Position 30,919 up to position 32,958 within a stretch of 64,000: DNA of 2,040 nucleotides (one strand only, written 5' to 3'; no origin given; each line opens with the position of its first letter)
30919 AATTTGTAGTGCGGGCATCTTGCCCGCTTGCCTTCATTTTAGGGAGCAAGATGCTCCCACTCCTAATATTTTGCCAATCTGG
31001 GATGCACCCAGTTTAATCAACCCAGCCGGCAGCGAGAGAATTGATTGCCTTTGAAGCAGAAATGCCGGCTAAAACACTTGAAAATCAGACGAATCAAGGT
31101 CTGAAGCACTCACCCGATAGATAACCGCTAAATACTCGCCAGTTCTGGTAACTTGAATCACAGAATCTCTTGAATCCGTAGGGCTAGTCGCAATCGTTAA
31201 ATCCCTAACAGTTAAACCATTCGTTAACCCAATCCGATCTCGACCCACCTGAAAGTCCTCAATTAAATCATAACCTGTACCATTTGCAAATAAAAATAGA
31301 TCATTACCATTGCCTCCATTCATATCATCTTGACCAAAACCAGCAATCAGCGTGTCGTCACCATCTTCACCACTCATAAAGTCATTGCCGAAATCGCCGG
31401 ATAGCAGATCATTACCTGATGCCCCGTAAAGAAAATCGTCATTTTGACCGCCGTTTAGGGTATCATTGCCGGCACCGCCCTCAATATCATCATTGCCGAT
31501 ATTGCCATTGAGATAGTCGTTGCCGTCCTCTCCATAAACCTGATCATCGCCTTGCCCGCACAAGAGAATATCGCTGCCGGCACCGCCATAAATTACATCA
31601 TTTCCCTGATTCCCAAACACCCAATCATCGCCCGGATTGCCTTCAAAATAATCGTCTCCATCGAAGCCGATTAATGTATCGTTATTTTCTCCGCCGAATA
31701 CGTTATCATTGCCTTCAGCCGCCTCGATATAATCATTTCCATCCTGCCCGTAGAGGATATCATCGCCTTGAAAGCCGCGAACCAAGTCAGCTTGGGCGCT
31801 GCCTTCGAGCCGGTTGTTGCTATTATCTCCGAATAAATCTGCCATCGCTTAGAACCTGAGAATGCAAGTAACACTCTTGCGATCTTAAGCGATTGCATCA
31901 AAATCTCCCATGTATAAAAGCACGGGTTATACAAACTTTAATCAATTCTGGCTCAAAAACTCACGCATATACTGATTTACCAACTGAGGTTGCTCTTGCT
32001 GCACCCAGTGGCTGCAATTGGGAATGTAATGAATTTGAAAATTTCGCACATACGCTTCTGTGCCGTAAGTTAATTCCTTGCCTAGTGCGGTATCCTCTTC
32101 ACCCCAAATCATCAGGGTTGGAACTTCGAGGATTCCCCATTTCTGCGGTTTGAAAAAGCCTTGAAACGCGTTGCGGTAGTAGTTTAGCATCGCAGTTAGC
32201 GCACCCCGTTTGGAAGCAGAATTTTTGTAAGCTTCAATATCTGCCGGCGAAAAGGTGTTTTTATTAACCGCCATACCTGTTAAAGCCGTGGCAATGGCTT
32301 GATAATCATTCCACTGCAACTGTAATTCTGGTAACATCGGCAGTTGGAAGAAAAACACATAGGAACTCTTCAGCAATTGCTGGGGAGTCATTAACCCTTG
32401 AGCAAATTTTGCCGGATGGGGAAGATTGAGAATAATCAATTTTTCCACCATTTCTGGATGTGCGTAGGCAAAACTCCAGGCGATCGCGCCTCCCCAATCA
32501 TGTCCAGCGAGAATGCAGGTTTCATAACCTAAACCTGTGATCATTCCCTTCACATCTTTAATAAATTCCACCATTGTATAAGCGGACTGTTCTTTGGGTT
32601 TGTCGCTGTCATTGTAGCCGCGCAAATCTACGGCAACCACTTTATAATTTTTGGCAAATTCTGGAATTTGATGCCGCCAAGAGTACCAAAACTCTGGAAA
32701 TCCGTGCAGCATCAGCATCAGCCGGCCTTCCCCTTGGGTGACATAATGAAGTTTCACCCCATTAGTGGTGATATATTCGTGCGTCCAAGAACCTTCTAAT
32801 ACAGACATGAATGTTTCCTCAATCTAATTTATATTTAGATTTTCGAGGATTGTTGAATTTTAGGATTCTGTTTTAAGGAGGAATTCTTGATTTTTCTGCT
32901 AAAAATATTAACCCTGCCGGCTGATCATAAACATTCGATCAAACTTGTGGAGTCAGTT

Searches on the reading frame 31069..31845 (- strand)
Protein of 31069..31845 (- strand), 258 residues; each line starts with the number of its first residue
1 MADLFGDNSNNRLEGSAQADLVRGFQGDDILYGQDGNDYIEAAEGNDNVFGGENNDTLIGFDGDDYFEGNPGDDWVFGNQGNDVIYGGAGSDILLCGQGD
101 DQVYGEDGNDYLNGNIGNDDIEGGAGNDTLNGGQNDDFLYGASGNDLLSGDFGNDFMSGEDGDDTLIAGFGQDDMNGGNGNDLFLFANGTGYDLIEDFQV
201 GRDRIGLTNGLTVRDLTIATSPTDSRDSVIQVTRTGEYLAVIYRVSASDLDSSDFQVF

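Call 86: search_protein_families(library=pfam, proteins=[window:31069-31845:-], max_evalue=0.00001)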
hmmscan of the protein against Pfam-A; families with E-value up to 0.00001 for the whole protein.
window:31069-31845:- (258 aa): 1 family
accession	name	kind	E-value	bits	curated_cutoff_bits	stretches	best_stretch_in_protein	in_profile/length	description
PF00353.25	HemolysinCabind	-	2.6e-40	136.4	23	5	59-94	1-36/36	RTX calcium-binding nonapeptide repeat (4 copies)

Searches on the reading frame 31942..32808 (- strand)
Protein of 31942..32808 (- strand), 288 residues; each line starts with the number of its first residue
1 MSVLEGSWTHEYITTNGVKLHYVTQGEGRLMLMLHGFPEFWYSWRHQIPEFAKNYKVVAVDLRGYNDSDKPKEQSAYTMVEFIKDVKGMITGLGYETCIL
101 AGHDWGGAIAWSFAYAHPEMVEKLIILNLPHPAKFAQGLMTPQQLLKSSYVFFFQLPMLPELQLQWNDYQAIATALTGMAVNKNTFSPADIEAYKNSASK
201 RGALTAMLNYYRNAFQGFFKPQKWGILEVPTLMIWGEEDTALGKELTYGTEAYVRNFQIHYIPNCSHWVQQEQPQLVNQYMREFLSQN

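Call 86: search_protein_families(library=pfam, proteins=[window:31942-32808:-], max_evalue=0.00001)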
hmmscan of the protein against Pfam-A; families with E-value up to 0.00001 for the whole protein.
window:31942-32808:- (288 aa): 4 families
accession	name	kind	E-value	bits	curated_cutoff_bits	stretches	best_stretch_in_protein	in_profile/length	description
PF00561.26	Abhydrolase_1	-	5.8e-29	101.9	25.8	1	30-272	2-243/245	alpha/beta hydrolase fold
PF12697.13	Abhydrolase_6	-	3.5e-18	67.5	26.3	1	32-278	2-215/217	Alpha/beta hydrolase family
PF12146.15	Hydrolase_4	-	4.9e-10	39.6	27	1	30-272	6-237/239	Serine aminopeptidase, S33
PF03096.20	Ndr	-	1.5e-06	27.6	23.3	0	46-129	47-132/283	Ndr family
